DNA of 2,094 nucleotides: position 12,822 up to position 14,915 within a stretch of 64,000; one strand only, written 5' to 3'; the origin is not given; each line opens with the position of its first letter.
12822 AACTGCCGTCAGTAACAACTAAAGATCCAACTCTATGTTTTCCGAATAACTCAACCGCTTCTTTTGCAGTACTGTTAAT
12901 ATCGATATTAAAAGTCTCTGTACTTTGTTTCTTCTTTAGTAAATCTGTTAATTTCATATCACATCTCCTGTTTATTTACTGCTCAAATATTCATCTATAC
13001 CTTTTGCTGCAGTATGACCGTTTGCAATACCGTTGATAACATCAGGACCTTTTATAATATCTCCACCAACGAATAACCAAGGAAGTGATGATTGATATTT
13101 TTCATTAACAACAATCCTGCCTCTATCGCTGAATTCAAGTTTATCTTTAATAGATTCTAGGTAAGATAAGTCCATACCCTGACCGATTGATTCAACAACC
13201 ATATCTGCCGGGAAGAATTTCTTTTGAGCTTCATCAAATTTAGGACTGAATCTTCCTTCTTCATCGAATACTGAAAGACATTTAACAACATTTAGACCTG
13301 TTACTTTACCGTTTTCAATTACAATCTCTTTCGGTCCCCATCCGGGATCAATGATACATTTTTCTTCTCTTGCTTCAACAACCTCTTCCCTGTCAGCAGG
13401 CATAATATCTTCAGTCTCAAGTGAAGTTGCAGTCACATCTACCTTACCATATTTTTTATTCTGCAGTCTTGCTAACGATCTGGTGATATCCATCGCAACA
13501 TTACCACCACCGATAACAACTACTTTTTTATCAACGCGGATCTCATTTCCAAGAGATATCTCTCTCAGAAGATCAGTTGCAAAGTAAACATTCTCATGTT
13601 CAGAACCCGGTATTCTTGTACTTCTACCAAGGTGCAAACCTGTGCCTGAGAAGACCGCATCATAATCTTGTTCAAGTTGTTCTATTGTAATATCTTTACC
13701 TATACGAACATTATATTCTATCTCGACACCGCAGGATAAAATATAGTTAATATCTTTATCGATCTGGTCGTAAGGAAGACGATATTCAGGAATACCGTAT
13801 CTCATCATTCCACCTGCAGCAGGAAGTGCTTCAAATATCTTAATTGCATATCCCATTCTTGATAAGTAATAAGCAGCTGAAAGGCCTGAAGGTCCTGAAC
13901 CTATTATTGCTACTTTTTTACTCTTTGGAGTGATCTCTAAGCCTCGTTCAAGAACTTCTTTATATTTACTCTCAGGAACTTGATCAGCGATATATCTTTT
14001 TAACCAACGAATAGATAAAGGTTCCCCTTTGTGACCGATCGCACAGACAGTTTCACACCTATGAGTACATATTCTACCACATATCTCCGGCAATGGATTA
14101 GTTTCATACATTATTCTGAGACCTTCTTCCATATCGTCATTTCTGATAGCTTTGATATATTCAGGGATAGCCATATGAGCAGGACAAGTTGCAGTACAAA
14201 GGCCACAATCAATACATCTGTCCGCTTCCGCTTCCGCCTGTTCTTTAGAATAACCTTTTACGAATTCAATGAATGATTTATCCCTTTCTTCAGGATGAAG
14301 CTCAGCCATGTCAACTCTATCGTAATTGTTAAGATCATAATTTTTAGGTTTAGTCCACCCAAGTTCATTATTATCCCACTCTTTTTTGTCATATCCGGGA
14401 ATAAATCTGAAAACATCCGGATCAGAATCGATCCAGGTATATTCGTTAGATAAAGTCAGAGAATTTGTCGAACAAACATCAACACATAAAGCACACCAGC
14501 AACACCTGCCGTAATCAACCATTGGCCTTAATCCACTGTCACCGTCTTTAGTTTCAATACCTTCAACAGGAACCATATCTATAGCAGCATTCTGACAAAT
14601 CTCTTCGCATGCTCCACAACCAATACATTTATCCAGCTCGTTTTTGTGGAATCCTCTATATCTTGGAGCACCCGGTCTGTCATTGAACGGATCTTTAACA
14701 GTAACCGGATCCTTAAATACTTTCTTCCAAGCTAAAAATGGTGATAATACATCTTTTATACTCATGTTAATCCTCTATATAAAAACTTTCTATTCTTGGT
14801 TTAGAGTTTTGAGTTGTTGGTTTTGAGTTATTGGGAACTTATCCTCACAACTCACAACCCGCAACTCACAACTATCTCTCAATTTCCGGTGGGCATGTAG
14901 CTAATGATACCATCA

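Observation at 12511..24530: Bacterial Mrp-Mbx/MBS-type membrane oxidoreductase operon that fits neither complex I nor a standard hydrogenase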

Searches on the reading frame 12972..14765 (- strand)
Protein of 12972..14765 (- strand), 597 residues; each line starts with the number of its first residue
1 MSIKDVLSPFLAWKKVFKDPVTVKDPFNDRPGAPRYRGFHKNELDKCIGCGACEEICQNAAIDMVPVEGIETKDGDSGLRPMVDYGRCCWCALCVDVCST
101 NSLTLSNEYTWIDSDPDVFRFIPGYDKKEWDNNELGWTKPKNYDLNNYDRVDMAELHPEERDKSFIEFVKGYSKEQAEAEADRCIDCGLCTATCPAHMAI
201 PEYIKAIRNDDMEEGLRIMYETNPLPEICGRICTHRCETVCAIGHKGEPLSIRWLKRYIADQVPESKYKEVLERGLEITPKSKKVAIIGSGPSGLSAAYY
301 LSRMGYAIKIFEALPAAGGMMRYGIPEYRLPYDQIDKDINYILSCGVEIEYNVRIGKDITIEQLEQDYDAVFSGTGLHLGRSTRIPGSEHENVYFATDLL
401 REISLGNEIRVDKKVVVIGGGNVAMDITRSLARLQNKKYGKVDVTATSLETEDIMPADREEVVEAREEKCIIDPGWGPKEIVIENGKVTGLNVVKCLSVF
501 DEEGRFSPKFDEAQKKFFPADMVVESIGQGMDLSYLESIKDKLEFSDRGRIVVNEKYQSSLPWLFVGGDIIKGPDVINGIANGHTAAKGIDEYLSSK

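Call 4: search_protein_families(library=pfam, proteins=[window:12972-14765:-], max_evalue=0.01)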
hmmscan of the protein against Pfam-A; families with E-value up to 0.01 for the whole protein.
window:12972-14765:- (597 aa): 26 families (the best 25 are shown)
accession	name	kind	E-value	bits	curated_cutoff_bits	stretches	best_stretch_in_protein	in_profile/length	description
PF14691.11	Fer4_20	-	9.6e-31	106.4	25.8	1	162-266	2-111/113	Dihydroprymidine dehydrogenase domain II, 4Fe-4S cluster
PF07992.20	Pyr_redox_2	-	1.7e-23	83.9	26.1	1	283-577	1-278/291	Pyridine nucleotide-disulphide oxidoreductase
PF12838.12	Fer4_7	-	3.4e-09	37.5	27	2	46-101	1-51/52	4Fe-4S dicluster domain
PF13187.11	Fer4_9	-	7.5e-09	35.9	27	2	46-101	1-50/52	4Fe-4S dicluster domain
PF13450.12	NAD_binding_8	-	4.3e-08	33.8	21.9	1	287-322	1-36/68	NAD(P)-binding Rossmann-like domain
PF13534.11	Fer4_17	-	1.8e-07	32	22.2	1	172-198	34-60/61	4Fe-4S dicluster domain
PF00070.33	Pyr_redox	-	3.4e-07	31.1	22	0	284-315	1-32/82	Pyridine nucleotide-disulphide oxidoreductase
PF14697.11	Fer4_21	-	1e-06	29.2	35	2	45-102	6-56/59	4Fe-4S dicluster domain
PF00037.32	Fer4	-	1.7e-06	28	21.1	2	45-62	6-23/24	4Fe-4S binding domain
PF01946.23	Thi4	-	3.5e-06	26.9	26.2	1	283-323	18-59/235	Thi4 family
PF12797.12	Fer4_2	-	5.8e-06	26.4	24.5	2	43-57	6-20/22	4Fe-4S binding domain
PF13183.11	Fer4_8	-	6e-06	27.1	27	1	180-242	1-65/68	4Fe-4S dicluster domain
PF13738.12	Pyr_redox_3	-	8.8e-06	25.6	30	0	412-568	164-305/305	Pyridine nucleotide-disulphide oxidoreductase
PF01266.30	DAO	-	5.9e-05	23.2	27.9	1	284-318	1-35/353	FAD dependent oxidoreductase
PF12837.12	Fer4_6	-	8.5e-05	22.8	25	2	180-197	5-22/24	4Fe-4S binding domain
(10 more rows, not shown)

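Call 7: search_solved_structures(query=window:12972-14765:-, max_evalue=0.00001)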
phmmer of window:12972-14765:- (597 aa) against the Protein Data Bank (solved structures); distinct sequences matched with E-value up to 0.00001: 58.
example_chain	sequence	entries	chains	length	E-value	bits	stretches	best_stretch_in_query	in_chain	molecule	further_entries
9bov_A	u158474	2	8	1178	1.1e-79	271.7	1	186-596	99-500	Molybdopterin oxidoreductase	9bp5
5jca_L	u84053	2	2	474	6.4e-78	266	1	149-596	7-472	NADH-dependent Ferredoxin:NADP Oxidoreductase (NfnI) subunit alpha | NADH-dependent Ferredoxin:NADP Oxidoreductase subunit alpha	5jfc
9n5u_A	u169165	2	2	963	9.9e-78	265.3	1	182-597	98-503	NfnA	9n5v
4ylf_B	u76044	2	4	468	7.3e-77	262.4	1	151-595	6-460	Dihydropyrimidine dehydrogenase subunit A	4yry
8oh5_C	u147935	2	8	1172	1.2e-76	261.7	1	183-595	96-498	Formate dehydrogenase-O, major subunit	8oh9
5vj7_A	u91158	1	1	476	5.7e-75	256.2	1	149-597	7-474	Oxidoreductase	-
6s6s_G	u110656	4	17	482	1.4e-50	175.6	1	159-596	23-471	Glutamate synthase [NADPH] small chain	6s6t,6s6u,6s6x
2vdc_G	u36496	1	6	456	2.5e-49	171.5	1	164-596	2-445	GLUTAMATE SYNTHASE [NADPH] SMALL CHAIN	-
7mfm_I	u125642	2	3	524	2.1e-44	155.2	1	150-595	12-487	Glutamate synthase (NADPH) small chain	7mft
1gt8_A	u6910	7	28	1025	3.1e-36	128.3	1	152-595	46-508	DIHYDROPYRIMIDINE DEHYDROGENASE | Dihydropyrimidine dehydrogenase [NADP(+)]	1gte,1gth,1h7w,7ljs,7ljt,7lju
1h7x_A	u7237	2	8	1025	3.1e-36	128.3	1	152-595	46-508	DIHYDROPYRIMIDINE DEHYDROGENASE | Dihydropyrimidine dehydrogenase [NADP(+)]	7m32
7m31_A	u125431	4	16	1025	3.1e-36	128.3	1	152-595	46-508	Dihydropyrimidine dehydrogenase [NADP(+)]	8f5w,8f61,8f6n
6u8y_N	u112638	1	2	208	7.2e-23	84.1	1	6-123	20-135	NADH dehydrogenase subunit I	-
8e9g_I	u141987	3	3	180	3.9e-13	52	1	13-115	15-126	NADH-quinone oxidoreductase subunit I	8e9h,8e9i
6hum_I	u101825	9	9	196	2.3e-11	46.1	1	17-113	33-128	NAD(P)H-quinone oxidoreductase subunit I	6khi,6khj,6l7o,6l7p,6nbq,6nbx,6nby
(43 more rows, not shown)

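Call 8: search_protein_families(library=ncbifam, proteins=[window:12972-14765:-], max_evalue=0.00001)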
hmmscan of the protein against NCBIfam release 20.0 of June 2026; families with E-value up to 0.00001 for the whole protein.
window:12972-14765:- (597 aa): 55 families (the best 25 are shown)
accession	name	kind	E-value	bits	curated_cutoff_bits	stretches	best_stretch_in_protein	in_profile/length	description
NF010590.0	PRK13984.1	equivalog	1.8e-273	908.3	946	1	1-596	6-608/611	putative oxidoreductase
NF009410.0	PRK12771.1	subfamily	5.6e-126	421.4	516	2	190-595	50-446/566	NAD(P)-binding protein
NF009414.0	PRK12778.1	equivalog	2e-98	330.6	1103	1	127-597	275-752/752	bifunctional dihydroorotate dehydrogenase B NAD binding subunit/NADPH-dependent glutamate synthase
NF009454.0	PRK12814.1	equivalog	5.3e-97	325.8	916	2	188-596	102-502/657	putative NADPH-dependent glutamate synthase small subunit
TIGR01316.1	gltA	equivalog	1.1e-92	311.2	471.75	1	158-594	2-449/449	NADPH-dependent glutamate synthase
TIGR01318.1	gltD_gamma_fam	subfamily_domain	2.7e-81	273.5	482.95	1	147-595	5-466/467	glutamate synthase, small subunit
NF009408.0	PRK12769.1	equivalog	1.5e-79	267.9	1003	1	45-596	85-653/659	formate-dependent uric acid utilization protein AegA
NF009413.0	PRK12775.1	equivalog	3.3e-71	240.4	1895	1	150-595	299-755/1006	putative trifunctional 2-polyprenylphenol hydroxylase/glutamate synthase subunit beta/ferritin domain-containing protein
TIGR01317.1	GOGAT_sm_gam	subfamily_domain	1.9e-67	228.2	447.7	1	148-595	8-479/485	glutamate synthase small subunit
TIGR03315.1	Se_ygfK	equivalog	7e-67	225.7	835.3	1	185-590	440-835/1012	putative selenate reductase subunit YgfK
NF009451.0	PRK12809.1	equivalog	1.5e-63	215.2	1154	1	45-590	85-630/639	formate-dependent uric acid utilization protein YgfT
NF009415.0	PRK12779.1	equivalog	1e-54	185.9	1519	1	192-591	212-623/944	putative bifunctional glutamate synthase subunit beta/2-polyprenylphenol hydroxylase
NF009409.0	PRK12770.1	subfamily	3.5e-48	164.5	343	1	278-597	14-353/360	putative glutamate synthase subunit beta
NF045663.1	diclust_near_Sec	equivalog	2.9e-40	138.1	530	1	190-435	20-258/759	pyridine nucleotide-disulfide oxidoreductase/dicluster-binding protein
NF004543.0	PRK05888.2-5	equivalog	1.5e-27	96.5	243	1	5-125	19-141/217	NADH-quinone oxidoreductase subunit NuoI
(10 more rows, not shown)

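Call 10: find_related_loci(query=window:12972-14765:-, collection=genome_contigs, flank=10000)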
Query window:12972-14765:- (597 aa) in genome_contigs; peptide patterns used: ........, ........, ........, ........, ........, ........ (x = any residue, [..] = any of these).
197 stretches matched a pattern; 125 encode a relative of the query (tblastn E <= 1e-3); the best 80 are kept; 80 distinct loci.
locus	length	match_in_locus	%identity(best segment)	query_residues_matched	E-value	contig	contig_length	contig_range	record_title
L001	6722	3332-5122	92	1-597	0e+0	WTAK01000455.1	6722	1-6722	MAG: Candidatus Delongbacteria bacterium isolate GLR157 c_000000813378, whole genome shotgun sequence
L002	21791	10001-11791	74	1-597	0e+0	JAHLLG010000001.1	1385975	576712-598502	MAG: Bacteroidetes bacterium isolate MAG82 NODE_2_length_1385975_cov_409.132052, whole genome shotgun sequence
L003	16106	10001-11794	74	1-597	0e+0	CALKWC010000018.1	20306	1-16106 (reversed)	MAG TPA_asm: uncultured Marinilabiliales bacterium isolate SRR5894287_bin.66_CONCOCT_v1.1_MAG genome assembly, contig: E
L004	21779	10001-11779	76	3-597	0e+0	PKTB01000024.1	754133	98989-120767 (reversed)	MAG: Marinilabiliales bacterium isolate BM703 sc_4, whole genome shotgun sequence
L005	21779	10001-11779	74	3-597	0e+0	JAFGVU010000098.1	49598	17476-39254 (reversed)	MAG: Bacteroidales bacterium isolate ZodW_Metabat.182 k87_6611292, whole genome shotgun sequence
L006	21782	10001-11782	74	1-594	0e+0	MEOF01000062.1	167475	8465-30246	MAG: Bacteroidetes bacterium GWF2_33_38 gwf2_scaffold_81, whole genome shotgun sequence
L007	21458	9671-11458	75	1-596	0e+0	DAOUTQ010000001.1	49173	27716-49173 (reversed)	MAG TPA_asm: Bacteroidales bacterium isolate CSMAG_801 CSMAG_801_k141_735891_length_49173_cov_9.0000, whole genome shotg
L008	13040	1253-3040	74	1-596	0e+0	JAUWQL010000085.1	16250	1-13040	MAG: Bacteroidales bacterium isolate CSMAG_2501 CSMAG_2501_k141_179603_length_16250_cov_15.0000, whole genome shotgun se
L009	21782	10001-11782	75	3-596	0e+0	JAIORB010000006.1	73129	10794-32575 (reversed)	MAG: Bacteroidales bacterium isolate SMBSF07 20071_Bin_5_contigs_1_c_000000000064, whole genome shotgun sequence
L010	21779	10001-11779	75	3-597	0e+0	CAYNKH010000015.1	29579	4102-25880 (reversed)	MAG TPA_asm: uncultured Bacteroidales bacterium isolate binchicken_co59_69 genome assembly, contig: NODE_2943_length_295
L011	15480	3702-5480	76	3-597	0e+0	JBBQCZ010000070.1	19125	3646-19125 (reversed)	MAG: Bacteroidales bacterium isolate Co_metawrap_1202 Cmw_1202_k141_16465468_length_19125_cov_10.0000, whole genome shot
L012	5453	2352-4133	75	3-596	0e+0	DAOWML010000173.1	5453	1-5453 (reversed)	MAG TPA_asm: Bacteroidales bacterium isolate CSMAG_3001 CSMAG_3001_k141_1699502_length_5453_cov_50.2214, whole genome sh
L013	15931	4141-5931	74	1-596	0e+0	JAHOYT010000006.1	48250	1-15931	MAG: Bacteroidales bacterium isolate CORE_19_RING_Bin_00002 c_000000000078, whole genome shotgun sequence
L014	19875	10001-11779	74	3-597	0e+0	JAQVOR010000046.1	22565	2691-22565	MAG: Bacteroidales bacterium isolate STF1_185 NODE_5406_length_22565_cov_5.342321_Sandtown_F1, whole genome shotgun sequ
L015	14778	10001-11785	74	1-595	0e+0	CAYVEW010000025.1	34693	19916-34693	MAG TPA_asm: uncultured Bacteroidales bacterium isolate binchicken_co42_308 genome assembly, contig: NODE_1125_length_34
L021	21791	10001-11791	74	1-597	0e+0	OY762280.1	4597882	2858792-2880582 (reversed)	MAG: Bacteroidales bacterium isolate 20329f36-1aa7-4b1c-baf8-c582a14de254 genome assembly, chromosome: 1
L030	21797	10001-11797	71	1-597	0e+0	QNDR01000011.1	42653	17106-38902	MAG: Candidatus Fermentibacteria bacterium isolate B71_G9 B71_Guay9_scaffold_00151, whole genome shotgun sequence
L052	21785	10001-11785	71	1-594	0e+0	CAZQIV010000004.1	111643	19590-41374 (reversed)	MAG TPA_asm: uncultured Lentimicrobiaceae bacterium isolate SRP191223_co1_241 genome assembly, contig: NODE_62_length_11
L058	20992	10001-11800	69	1-597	0e+0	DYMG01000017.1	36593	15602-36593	MAG TPA_asm: Paludibacter propionicigenes isolate SulCav_FS06-10_2_30_78 SulCav_FS06_10_418_length_36593_cov_44_436504,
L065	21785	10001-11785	67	1-596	0e+0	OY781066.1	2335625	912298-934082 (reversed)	MAG: bacterium isolate 3f09b34d-3823-4943-8a24-52827942b81a genome assembly, chromosome: 1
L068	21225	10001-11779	69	3-594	0e+0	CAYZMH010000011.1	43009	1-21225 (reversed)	MAG TPA_asm: uncultured Bacteroidaceae bacterium isolate binchicken_co13_123 genome assembly, contig: NODE_875_length_43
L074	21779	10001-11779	69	1-594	0e+0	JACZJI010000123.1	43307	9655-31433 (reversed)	MAG: Bacteroidales bacterium isolate MAG15 bacteroidetes_1_contig_1189312, whole genome shotgun sequence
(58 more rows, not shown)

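Call 26: find_homologous_proteins(query=window:12972-14765:-, max_evalue=1e-20)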
Query window:12972-14765:- (597 aa): 7981 proteins with E <= 1e-20 among 8000 candidates; the best 120 are listed.
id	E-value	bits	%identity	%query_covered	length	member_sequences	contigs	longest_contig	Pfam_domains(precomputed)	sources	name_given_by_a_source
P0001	0.0e+0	1399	100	100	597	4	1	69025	PF14697.12,PF13450.13,PF07992.21,PF00070.34,PF12838.13,PF13534.12,PF01946.24,PF12797.13,PF14691.12,PF00037.33,PF13738.13,PF13183.12,PF13187.12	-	-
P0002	0.0e+0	1307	92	100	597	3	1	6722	PF14697.12,PF12797.13,PF13450.13,PF14691.12,PF07992.21,PF00070.34,PF00037.33,PF12838.13,PF13534.12,PF13187.12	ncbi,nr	ncbi:MAG: NAD(P)-binding protein [Candidatus Delongbacteria bacterium]|nr:NAD(P)-binding protein [Ca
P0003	0.0e+0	1167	81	100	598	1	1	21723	PF14697.12,PF13450.13,PF07992.21,PF12837.13,PF00070.34,PF13484.12,PF12838.13,PF13534.12,PF12797.13,PF14691.12,PF00037.33,PF13738.13,PF13183.12,PF13187.12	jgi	-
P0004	0.0e+0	1166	81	100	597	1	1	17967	PF14697.12,PF13450.13,PF14691.12,PF07992.21,PF00070.34,PF00037.33,PF13738.13,PF12838.13,PF13534.12,PF13183.12,PF13187.12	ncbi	-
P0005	0.0e+0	1163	81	100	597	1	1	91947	PF14697.12,PF13450.13,PF07992.21,PF00070.34,PF13484.12,PF12838.13,PF13534.12,PF01946.24,PF14691.12,PF00037.33,PF13738.13,PF13237.12,PF13183.12,PF13187.12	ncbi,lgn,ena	-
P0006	0.0e+0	1161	81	100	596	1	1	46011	PF14697.12,PF13450.13,PF07992.21,PF00070.34,PF12838.13,PF13534.12,PF01946.24,PF12797.13,PF14691.12,PF00037.33,PF13738.13,PF13183.12,PF13187.12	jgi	-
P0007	0.0e+0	1094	78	100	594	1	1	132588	PF14697.12,PF01946.24,PF13450.13,PF14691.12,PF07992.21,PF00070.34,PF00037.33,PF13484.12,PF12838.13,PF13534.12,PF13187.12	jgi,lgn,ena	-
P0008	0.0e+0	1090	76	99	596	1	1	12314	PF14697.12,PF13450.13,PF07992.21,PF00070.34,PF13484.12,PF12838.13,PF13534.12,PF01494.26,PF01946.24,PF01266.31,PF14691.12,PF00037.33,PF13187.12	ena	-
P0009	0.0e+0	1087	77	100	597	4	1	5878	PF14697.12,PF13450.13,PF07992.21,PF00070.34,PF13484.12,PF12838.13,PF13534.12,PF01266.31,PF14691.12,PF00037.33,PF13183.12,PF13187.12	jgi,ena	-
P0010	0.0e+0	1086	75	100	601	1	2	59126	PF01266.31,PF13450.13,PF14691.12,PF07992.21,PF00070.34,PF00037.33,PF13484.12,PF12838.13,PF13534.12,PF13187.12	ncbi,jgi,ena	-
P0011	0.0e+0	1086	75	100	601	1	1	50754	PF13450.13,PF14691.12,PF07992.21,PF00070.34,PF00037.33,PF13484.12,PF12838.13,PF13534.12,PF13187.12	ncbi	-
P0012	0.0e+0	1086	76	100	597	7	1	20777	PF14697.12,PF01266.31,PF13450.13,PF14691.12,PF07992.21,PF00070.34,PF00037.33,PF13484.12,PF12838.13,PF13534.12,PF13187.12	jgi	jgi:glutamate synthase (NADPH/NADH) small chain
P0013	0.0e+0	1082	76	100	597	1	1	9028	PF14697.12,PF13450.13,PF07992.21,PF00070.34,PF13484.12,PF12838.13,PF13534.12,PF01266.31,PF14691.12,PF00037.33,PF13183.12,PF13187.12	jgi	-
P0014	0.0e+0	1081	75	100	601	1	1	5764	PF01266.31,PF13450.13,PF14691.12,PF07992.21,PF00070.34,PF12838.13,PF13187.12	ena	-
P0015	0.0e+0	1080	76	100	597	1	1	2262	PF14697.12,PF13450.13,PF07992.21,PF00070.34,PF13484.12,PF12838.13,PF13534.12,PF01946.24,PF01266.31,PF14691.12,PF00037.33,PF13183.12,PF13187.12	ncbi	-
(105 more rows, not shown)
